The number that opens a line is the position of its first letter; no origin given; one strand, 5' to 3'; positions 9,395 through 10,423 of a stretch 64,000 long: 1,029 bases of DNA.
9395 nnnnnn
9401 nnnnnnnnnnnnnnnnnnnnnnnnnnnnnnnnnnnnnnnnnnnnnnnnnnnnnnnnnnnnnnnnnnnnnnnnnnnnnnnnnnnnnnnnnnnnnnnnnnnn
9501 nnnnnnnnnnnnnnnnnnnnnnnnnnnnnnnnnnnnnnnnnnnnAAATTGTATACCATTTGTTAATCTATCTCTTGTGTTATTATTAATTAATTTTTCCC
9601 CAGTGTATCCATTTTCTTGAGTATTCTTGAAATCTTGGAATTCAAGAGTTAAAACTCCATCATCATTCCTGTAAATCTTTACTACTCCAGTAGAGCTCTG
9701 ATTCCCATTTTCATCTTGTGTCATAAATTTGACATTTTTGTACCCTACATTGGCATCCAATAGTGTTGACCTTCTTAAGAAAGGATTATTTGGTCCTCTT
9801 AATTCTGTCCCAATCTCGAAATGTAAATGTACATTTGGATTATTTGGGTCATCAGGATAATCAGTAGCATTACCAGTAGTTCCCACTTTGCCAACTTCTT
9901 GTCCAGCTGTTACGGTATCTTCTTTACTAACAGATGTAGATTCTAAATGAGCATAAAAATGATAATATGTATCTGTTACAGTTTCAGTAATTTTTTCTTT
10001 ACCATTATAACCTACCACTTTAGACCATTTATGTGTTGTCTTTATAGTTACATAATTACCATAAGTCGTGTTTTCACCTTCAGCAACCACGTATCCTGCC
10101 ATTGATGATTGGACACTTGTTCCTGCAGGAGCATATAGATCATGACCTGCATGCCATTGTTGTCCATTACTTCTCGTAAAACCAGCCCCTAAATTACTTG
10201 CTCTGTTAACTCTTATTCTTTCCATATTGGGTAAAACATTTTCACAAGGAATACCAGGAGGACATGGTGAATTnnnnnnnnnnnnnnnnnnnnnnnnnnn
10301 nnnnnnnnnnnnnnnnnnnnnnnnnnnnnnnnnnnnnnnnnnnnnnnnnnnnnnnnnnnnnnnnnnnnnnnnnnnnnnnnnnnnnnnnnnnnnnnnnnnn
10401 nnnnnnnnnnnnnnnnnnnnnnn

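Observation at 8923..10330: RHS tip is an M23 peptidoglycan endopeptidase paired with a lipoprotein immunity candidate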

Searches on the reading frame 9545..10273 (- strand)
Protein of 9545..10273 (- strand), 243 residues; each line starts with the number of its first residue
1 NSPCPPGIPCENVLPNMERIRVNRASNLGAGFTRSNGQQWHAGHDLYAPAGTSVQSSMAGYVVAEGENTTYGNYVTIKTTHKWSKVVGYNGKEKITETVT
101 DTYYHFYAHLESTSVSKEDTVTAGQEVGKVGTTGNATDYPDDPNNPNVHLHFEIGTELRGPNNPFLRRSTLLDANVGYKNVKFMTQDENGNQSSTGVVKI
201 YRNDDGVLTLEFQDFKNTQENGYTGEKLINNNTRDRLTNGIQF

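Call 23: search_protein_representatives(protein=window:9545-10273:-)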
Query: 243 residues. Proteins with E-value up to 0.001 (for the whole library): 1549; up to 1e-10: 45; up to 1e-30: 15. The best 150 are listed.
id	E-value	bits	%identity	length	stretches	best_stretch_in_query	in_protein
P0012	7.7e-79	281.2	61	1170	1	3-243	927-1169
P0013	3.8e-69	249.4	58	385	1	3-225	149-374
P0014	8.0e-65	235.3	58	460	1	3-225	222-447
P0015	2.0e-64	234.0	60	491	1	1-223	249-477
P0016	3.7e-50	187.3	50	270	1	3-225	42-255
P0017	5.1e-48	180.3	50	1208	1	3-205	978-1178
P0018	2.6e-47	178.0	48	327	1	1-224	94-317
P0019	7.5e-47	176.4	44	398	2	3-213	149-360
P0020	3.5e-43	164.4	48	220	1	9-204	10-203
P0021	5.5e-42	160.5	48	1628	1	10-209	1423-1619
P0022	2.0e-36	142.3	47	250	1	5-200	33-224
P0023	9.0e-36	140.2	44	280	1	18-210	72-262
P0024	5.9e-35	137.5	44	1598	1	1-209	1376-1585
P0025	1.7e-34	136.0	42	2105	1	1-223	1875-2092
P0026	5.5e-32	127.8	42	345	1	3-209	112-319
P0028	5.8e-28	114.6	39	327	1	19-217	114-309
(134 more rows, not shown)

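Call 25: search_solved_structures(query=window:9545-10273:-, max_evalue=0.01, show_alignments=3)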
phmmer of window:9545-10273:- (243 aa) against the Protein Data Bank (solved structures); distinct sequences matched with E-value up to 0.01: 5.
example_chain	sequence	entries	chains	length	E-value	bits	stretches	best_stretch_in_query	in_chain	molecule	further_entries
7qrl_A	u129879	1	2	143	5.3e-06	29.6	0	101-137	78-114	DipM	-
7qrl_C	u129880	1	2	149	5.9e-06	29.4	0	102-137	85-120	DipM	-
5kvp_A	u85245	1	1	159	0.00011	25.3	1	29-138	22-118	Zoocin A endopeptidase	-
9k2v_E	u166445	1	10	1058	0.00041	23.4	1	33-139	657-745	Internal protein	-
3slu_A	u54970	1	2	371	0.0021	21.1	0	40-136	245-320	M23 peptidase domain protein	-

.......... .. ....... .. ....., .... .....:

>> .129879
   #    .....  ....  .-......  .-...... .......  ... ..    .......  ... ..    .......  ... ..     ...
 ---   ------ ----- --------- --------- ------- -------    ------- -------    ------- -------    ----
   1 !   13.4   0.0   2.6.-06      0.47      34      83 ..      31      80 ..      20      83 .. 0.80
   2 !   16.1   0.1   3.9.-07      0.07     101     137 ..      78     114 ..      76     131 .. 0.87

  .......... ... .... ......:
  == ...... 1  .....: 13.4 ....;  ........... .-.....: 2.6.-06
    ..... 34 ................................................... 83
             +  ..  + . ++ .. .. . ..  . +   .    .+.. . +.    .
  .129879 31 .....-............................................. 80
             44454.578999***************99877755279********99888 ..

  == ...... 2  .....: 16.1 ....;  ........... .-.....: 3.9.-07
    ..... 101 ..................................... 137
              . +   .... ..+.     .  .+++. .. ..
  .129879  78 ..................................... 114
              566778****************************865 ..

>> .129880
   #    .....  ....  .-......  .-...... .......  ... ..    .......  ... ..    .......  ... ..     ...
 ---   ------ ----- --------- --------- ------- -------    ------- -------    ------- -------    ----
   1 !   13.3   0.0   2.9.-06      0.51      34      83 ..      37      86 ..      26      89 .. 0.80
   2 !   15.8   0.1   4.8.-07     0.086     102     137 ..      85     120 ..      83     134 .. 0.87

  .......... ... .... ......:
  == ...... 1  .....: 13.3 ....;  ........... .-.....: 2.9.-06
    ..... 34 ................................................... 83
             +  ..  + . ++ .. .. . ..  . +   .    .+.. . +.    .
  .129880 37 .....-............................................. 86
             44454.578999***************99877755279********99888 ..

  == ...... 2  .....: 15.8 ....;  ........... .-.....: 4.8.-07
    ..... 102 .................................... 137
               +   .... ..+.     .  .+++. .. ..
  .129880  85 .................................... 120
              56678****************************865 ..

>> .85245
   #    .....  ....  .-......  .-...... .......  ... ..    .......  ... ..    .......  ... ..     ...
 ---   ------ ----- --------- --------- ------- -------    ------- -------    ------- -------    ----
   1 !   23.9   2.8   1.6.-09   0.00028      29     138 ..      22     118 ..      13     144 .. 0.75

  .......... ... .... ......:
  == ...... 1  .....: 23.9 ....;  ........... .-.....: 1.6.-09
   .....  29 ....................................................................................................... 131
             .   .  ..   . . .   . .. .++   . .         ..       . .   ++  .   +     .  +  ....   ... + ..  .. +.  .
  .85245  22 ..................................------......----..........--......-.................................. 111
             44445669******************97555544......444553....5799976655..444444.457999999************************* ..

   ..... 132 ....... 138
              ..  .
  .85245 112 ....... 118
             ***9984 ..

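Call 35: find_homologous_proteins(query=window:9545-10273:-, max_evalue=1e-8)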
Query window:9545-10273:- (243 aa): 14 proteins with E <= 1e-8 among 239 candidates.
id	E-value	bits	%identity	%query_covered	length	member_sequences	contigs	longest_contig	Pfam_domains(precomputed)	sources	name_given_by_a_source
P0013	1.2e-68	249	57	90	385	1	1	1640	PF01551.30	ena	-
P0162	4.9e-66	241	58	91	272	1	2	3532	PF01551.30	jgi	-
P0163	4.8e-53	198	48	91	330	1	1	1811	PF01551.30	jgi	-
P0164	4.0e-51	192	49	91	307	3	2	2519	PF01551.30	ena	-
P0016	1.2e-49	187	47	92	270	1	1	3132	PF01551.30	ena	-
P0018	8.2e-47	178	46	92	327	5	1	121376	PF01551.30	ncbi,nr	ncbi:MAG: hypothetical protein KatS3mg034_1171 [Vicingaceae bacterium]|nr:MAG: hypothetical protein 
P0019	2.4e-46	176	47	86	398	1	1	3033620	PF01551.30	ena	-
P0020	1.1e-42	164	46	82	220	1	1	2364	PF01551.30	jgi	jgi:murein DD-endopeptidase MepM/ murein hydrolase activator NlpD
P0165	9.6e-40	155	43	81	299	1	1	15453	PF01551.30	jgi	-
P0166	1.9e-39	154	44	82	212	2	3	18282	PF01551.30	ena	-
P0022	6.4e-36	142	45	82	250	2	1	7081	PF01551.30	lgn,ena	-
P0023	2.8e-35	140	43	75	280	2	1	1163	PF01551.30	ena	-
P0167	3.2e-33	133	44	71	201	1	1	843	PF01551.30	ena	-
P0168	4.9e-12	64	37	75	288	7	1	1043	PF01551.30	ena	-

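Call 37: find_encoding_contigs(protein=P0018, flank=4000, max_places=2)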
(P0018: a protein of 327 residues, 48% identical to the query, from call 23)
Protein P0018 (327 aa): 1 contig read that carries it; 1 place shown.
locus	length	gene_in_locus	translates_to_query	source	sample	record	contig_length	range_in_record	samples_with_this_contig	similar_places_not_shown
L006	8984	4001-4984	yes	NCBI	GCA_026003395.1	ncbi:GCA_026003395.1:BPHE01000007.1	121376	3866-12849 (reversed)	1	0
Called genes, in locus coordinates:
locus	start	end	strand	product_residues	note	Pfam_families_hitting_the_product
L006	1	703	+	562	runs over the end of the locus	PF00005:ABC_tran, PF02463:SMC_N (faint), PF13555:AAA_29 (faint), PF01926:MMR_HSR1 (faint), PF13304:AAA_21 (faint), PF12848:ABC_tran_Xtn, PF00005:ABC_tran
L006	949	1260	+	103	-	-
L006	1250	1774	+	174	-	-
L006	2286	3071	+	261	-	-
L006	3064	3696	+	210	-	-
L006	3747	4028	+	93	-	-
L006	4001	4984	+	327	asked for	PF01551:Peptidase_M23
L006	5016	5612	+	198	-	-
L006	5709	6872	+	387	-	PF15659:Toxin-JAB1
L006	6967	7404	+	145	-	-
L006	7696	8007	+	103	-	-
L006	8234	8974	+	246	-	PF21948:LplA-B_cat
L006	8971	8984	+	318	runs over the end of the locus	PF02445:NadA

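Call 38: find_encoding_contigs(protein=P0019, flank=4000, max_places=2)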
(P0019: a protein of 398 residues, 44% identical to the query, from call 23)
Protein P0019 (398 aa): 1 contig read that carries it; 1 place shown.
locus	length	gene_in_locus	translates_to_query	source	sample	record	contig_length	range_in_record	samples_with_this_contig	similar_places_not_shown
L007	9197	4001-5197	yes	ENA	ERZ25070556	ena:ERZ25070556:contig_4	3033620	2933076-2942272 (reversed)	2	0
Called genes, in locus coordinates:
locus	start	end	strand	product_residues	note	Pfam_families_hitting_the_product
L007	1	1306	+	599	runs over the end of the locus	-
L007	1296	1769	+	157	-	-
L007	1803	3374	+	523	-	PF15537:Ntox43 (weak)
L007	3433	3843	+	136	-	-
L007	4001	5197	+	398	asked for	PF01551:Peptidase_M23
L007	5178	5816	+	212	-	-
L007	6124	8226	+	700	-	PF05593:RHS_repeat (faint)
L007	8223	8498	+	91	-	-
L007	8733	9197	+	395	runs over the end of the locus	-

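Call 45: find_related_loci(query=A1, collection=genome_contigs, flank=3000)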
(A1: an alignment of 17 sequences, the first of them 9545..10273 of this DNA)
Query A1 (243 aa) in genome_contigs; peptide patterns used: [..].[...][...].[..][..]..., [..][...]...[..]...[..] (x = any residue, [..] = any of these).
344 stretches matched a pattern; 259 encode a relative of the query (tblastn E <= 1e-3); the best 80 are kept; 80 distinct loci.
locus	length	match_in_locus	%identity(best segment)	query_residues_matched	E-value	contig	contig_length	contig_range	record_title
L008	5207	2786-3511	59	4-243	6e-87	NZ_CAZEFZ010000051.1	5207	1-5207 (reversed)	Tenacibaculum amylolyticum isolate MBIC 4355(T) TAMYLO_Contig_56, whole genome shotgun sequence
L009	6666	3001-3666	60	2-222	2e-79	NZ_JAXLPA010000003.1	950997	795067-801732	Aquimarina sp. 2201CG5-10 contig3, whole genome shotgun sequence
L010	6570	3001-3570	64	2-199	5e-73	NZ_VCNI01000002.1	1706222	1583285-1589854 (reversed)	Flagellimonas algicola strain AsT0115 AsT0115_2, whole genome shotgun sequence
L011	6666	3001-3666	55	4-222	7e-72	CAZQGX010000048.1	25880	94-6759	MAG TPA_asm: uncultured Flavobacteriaceae bacterium isolate binchicken_co405_11 genome assembly, contig: NODE_2681_lengt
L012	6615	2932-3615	56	1-222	4e-71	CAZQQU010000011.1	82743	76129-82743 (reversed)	MAG TPA_asm: uncultured Flavobacteriaceae bacterium isolate SRP268622_co1_383 genome assembly, contig: NODE_433_length_8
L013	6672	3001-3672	46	1-224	3e-53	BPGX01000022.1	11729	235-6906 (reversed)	MAG: Bacteroidia bacterium KatS3mg027 DNA, contig_4086, whole genome shotgun sequence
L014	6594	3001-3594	46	5-205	2e-48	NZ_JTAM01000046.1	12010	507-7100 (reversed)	Flammeovirga sp. OC4 contig50, whole genome shotgun sequence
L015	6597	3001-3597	40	19-220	1e-39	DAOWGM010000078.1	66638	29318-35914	MAG TPA_asm: Bacteroidales bacterium isolate CSMAG_1991 CSMAG_1991_k141_2720227_length_66638_cov_13.6867, whole genome s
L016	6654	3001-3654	41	4-222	3e-38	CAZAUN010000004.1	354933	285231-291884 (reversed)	MAG TPA_asm: uncultured Ohtaekwangia sp. isolate SRP329715_co2_6 genome assembly, contig: NODE_34_length_354933_cov_31.0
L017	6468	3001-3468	37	19-199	8e-19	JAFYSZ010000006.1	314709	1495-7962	MAG: Bacteroidales bacterium isolate RGIG7394 Water_buffalos_Cecum.Co__c1028295, whole genome shotgun sequence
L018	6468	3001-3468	37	19-199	2e-18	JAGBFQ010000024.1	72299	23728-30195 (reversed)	MAG: Rikenellaceae bacterium isolate RGIG9075 Water_deer_Rectum.Co__c1274711, whole genome shotgun sequence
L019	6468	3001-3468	37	19-199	1e-17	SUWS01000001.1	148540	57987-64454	MAG: Lentimicrobiaceae bacterium isolate SIG104 NODE_428_length_148540_cov_14.860760, whole genome shotgun sequence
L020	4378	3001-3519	33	5-204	3e-17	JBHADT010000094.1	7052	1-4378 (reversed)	MAG: Bacteroides sp. isolate Meta-D_MAG_56 Meta-D__279686, whole genome shotgun sequence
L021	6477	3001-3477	36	6-192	7e-17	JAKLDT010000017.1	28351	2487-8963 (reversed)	MAG: Bacteroidetes bacterium isolate RA.bin116 RA.bin116_17, whole genome shotgun sequence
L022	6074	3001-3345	35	41-176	1e-15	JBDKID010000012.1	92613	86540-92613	MAG: Pseudomonadota bacterium isolate flintriver_2019_sw_WHONDRS-S19S_0015_F_bin.4 scaffold_16, whole genome shotgun seq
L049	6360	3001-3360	33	19-158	6e-11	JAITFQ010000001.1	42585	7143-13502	MAG: Chitinispirillales bacterium isolate Pal332_bin12 k119_334606, whole genome shotgun sequence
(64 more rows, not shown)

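Call 48: predict_structure(alignment_id=A1)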
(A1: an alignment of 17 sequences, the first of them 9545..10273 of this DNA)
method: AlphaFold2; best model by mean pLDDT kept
length: 243 residues; sequences in the alignment: 17
mean_pLDDT: 82.8   pTM: 0.83
mean pLDDT of the five models: 82.8, 79.8, 79.5, 79.0, 77.5
residues with pLDDT >= 90: 111; 70-90: 79; 50-70: 42; < 50: 11
segments of 3 or more residues with pLDDT < 50: 219-227
pLDDT, mean of each block of 10 residues (from residue 1): 77 87 60 65 87 96 96 96 93 94 96 97 97 77 66 95 93 91 78 75 87 63 50 75 65
secondary structure, 60 per line:
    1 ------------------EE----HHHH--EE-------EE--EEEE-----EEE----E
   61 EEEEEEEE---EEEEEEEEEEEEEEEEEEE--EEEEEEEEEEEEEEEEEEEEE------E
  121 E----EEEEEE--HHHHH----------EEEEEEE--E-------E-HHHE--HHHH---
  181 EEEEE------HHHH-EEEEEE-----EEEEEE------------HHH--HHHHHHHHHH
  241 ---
elements in order: H25-28 E44-47 E53-55 E60-68 E72-90 E93-113 E126-131 H134-138 E149-155 H174-177 E181-185 H192-195 E197-202 E208-213 H231-240

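Call 53: fold_search(model_id=the predicted structure, library=pdb)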
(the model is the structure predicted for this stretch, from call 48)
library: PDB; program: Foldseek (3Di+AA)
matches with E <= 10: 436; with E <= 0.001: 60
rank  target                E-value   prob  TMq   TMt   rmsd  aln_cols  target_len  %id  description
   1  6ue4_A                1.0e-07  1.00  0.41  0.29   6.4       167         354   24  ShyA Endopeptidase from Vibrio cholerae (Closed form) (released 2020-05-27)
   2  7qrl_A                1.1e-07  1.00  0.40  0.66   5.6       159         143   25  LytM domain of DipM, a coordinator of a complex net of autolysins in Caulobacter crescentus (released 2023-06-21)
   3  7qrl_C                1.8e-07  1.00  0.41  0.65   6.7       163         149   24  LytM domain of DipM, a coordinator of a complex net of autolysins in Caulobacter crescentus (released 2023-06-21)
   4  4lxc_D                2.6e-07  1.00  0.39  0.38  15.4       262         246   17  The antimicrobial peptidase lysostaphin from Staphylococcus simulans (released 2014-07-09)
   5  6ue4_B                3.4e-07  1.00  0.41  0.29   6.3       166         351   25  ShyA Endopeptidase from Vibrio cholerae (Closed form) (released 2020-05-27)
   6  9k2v_A                3.8e-07  1.00  0.34  0.10  10.9       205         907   22  Cyanophage A4 pre-ejectosome (released 2025-04-09)
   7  2b13_A                5.0e-07  1.00  0.41  0.72   6.4       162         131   23  Truncated S. aureus LytM, P41 crystal form (released 2006-01-10)
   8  5j1l_B                5.3e-07  1.00  0.36  0.47   7.5       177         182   22  Crystal structure of Csd1-Csd2 dimer I (released 2016-10-19)
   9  4lxc_B                5.3e-07  1.00  0.40  0.41  14.9       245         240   16  The antimicrobial peptidase lysostaphin from Staphylococcus simulans (released 2014-07-09)
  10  6u2a                  7.8e-07  1.00  0.40  0.28   6.0       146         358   26  ShyA endopeptidase from Vibrio cholera (open form) (released 2020-05-27)
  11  5j1k                  8.3e-07  1.00  0.41  0.54   6.1       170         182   21  Crystal structure of Csd2-Csd2 dimer (released 2016-10-19)
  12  4qpb_A                8.3e-07  1.00  0.39  0.68   7.5       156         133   22  Catalytic domain of the antimicrobial peptidase lysostaphin from Staphylococcus simulans crystallized in the absence o (released 2014-07-09)
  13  6muk                  1.2e-06  1.00  0.34  0.23   8.8       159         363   25  1.93 Angstrom Resolution Crystal Structure of Peptidase M23 from Neisseria gonorrhoeae. (released 2018-10-31)
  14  4qpb_B                1.2e-06  1.00  0.38  0.68   8.4       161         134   22  Catalytic domain of the antimicrobial peptidase lysostaphin from Staphylococcus simulans crystallized in the absence o (released 2014-07-09)
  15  4lxc_C                1.2e-06  1.00  0.37  0.38  15.7       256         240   18  The antimicrobial peptidase lysostaphin from Staphylococcus simulans (released 2014-07-09)
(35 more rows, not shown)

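Call 63: search_protein_families(library=pfam, proteins=[L015:2611-3642:+, L017:2725-3492:+, L017:3488-4417:+, P0028, L016:1-3702:+, L009:1-3708:+], max_evalue=0.01)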
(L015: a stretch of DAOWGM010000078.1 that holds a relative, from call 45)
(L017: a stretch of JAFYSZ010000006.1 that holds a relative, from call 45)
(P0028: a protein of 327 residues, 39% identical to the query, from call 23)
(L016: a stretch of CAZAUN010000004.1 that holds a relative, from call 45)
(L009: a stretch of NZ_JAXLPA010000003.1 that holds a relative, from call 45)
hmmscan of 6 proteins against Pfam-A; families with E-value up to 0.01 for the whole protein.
L015:2611-3642:+ (344 aa): 1 family
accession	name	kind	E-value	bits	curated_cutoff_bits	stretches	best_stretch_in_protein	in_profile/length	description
PF01551.29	Peptidase_M23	-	9.5e-18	64.6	28.7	2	217-264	45-87/96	Peptidase family M23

L017:2725-3492:+ (256 aa): 1 family
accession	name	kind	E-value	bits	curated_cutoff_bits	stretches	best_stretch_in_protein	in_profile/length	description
PF01551.29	Peptidase_M23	-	5.3e-26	91.1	28.7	1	117-212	3-90/96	Peptidase family M23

L017:3488-4417:+ (310 aa): 0 families

P0028 (327 aa): 1 family
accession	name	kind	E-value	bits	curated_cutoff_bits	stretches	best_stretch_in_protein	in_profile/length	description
PF01551.29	Peptidase_M23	-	5.8e-19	68.5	28.7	2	199-247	44-87/96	Peptidase family M23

L016:1-3702:+ (1234 aa): 2 families
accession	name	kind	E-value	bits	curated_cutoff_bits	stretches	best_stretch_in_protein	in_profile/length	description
PF01551.29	Peptidase_M23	-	8.6e-15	55.2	28.7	2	1101-1153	42-89/96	Peptidase family M23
PF05593.20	RHS_repeat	-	2.2e-08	34.7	22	0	466-492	11-37/38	RHS Repeat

L009:1-3708:+ (1236 aa): 3 families
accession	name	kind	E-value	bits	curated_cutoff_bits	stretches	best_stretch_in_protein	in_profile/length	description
PF20041.5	DUF6443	-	5.2e-41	140.5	27.8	1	78-221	2-136/137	Domain of unknown function (DUF6443)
PF01551.29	Peptidase_M23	-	7e-18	65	28.7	1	1040-1146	3-89/96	Peptidase family M23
PF05593.20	RHS_repeat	-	5.9e-05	23.8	22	0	760-778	12-30/38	RHS Repeat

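Call 79: list_cluster_members(proteins=[P0012, P0021, P0024, P0025, L008:3498-4139:+, L009:3736-4395:+, L010:3741-4397:+, P0002, P0001])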
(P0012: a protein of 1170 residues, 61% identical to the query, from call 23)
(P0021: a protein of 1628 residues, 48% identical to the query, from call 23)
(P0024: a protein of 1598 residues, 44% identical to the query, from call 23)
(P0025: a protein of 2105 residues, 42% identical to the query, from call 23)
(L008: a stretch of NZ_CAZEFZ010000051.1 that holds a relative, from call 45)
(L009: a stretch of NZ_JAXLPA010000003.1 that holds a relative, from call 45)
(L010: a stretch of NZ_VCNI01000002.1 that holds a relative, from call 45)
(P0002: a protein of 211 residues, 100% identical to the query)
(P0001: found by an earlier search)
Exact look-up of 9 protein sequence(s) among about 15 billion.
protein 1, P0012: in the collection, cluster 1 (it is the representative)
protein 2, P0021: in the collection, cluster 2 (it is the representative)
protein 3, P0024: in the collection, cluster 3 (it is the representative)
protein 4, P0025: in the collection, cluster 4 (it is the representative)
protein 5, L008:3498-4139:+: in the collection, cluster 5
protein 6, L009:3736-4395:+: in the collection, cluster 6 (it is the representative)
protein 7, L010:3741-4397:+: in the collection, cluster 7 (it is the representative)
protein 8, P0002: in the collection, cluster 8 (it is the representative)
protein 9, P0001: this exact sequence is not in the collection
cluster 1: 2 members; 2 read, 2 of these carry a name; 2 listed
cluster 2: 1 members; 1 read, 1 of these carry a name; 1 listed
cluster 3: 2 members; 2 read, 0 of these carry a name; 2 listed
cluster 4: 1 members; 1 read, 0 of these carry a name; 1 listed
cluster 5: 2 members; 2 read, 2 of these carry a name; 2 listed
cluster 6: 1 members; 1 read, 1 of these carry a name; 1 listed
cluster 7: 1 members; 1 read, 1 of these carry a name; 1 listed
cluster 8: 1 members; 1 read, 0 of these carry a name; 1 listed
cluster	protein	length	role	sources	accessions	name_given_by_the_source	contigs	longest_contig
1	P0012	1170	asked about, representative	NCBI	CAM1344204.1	conserved hypothetical protein [Tenacibaculum amylolyticum]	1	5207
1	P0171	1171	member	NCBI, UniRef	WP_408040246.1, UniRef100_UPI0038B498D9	DUF6443 domain-containing protein, partial [Tenacibaculum amylolyticum] | DUF6443 domain-containing protein n=1 Tax=Tenacibaculum amylolyticum TaxID=104269 ...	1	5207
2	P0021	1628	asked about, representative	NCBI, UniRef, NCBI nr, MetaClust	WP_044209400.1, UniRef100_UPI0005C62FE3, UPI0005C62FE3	peptidoglycan DD-metalloendopeptidase family protein [Flammeovirga sp. OC4] | DUF6443 domain-containing protein n=1 Tax=Flammeovirga sp. OC4 TaxID=1382345 ... | status=active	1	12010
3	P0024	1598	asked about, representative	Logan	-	-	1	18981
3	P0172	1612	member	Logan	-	-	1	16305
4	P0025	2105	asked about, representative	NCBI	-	-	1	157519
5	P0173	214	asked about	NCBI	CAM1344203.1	hypothetical protein TAMYLO_560002 [Tenacibaculum amylolyticum]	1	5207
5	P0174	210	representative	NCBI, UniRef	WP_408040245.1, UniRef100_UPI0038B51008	hypothetical protein [Tenacibaculum amylolyticum] | hypothetical protein n=1 Tax=Tenacibaculum amylolyticum TaxID=104269 RepID=UPI0038B51008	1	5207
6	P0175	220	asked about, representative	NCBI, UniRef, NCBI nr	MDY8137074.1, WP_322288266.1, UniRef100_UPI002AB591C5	hypothetical protein [Aquimarina sp. 2201CG5-10] | hypothetical protein n=1 Tax=Aquimarina callyspongiae TaxID=3098150 RepID=UPI002AB591C5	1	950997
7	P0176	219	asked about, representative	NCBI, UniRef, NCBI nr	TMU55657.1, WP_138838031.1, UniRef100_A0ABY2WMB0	hypothetical protein [Flagellimonas algicola] | Lipoprotein n=1 Tax=Flagellimonas algicola TaxID=2583815 RepID=A0ABY2WMB0_9FLAO | hypothetical protein [Allomuricauda algicola]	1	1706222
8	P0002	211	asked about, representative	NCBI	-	-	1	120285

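Call 87: search_protein_families(library=pfam, proteins=[L049:2323-3531:+, L049:3531-4022:+], max_evalue=1)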
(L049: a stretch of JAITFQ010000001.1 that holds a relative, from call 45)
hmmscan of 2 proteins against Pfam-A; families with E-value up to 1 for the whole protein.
L049:2323-3531:+ (403 aa): 2 families
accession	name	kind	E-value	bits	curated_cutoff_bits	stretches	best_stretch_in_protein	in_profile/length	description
PF01551.29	Peptidase_M23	-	2.7e-16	60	28.7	1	247-344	2-89/96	Peptidase family M23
PF14113.12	Tae4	-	2e-08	34.8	27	1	91-198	3-106/125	Type VI secretion system (T6SS), amidase effector protein 4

L049:3531-4022:+ (164 aa): 2 families
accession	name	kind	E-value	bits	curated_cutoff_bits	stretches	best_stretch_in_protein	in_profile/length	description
PF21174.3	Glce_b_sandwich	-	0.14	12.7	27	1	15-54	30-69/123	D-glucuronyl C5-epimerase, beta-sandwich domain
PF10170.15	C6_DPF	-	0.15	12.8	27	1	77-112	44-79/94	CDPF1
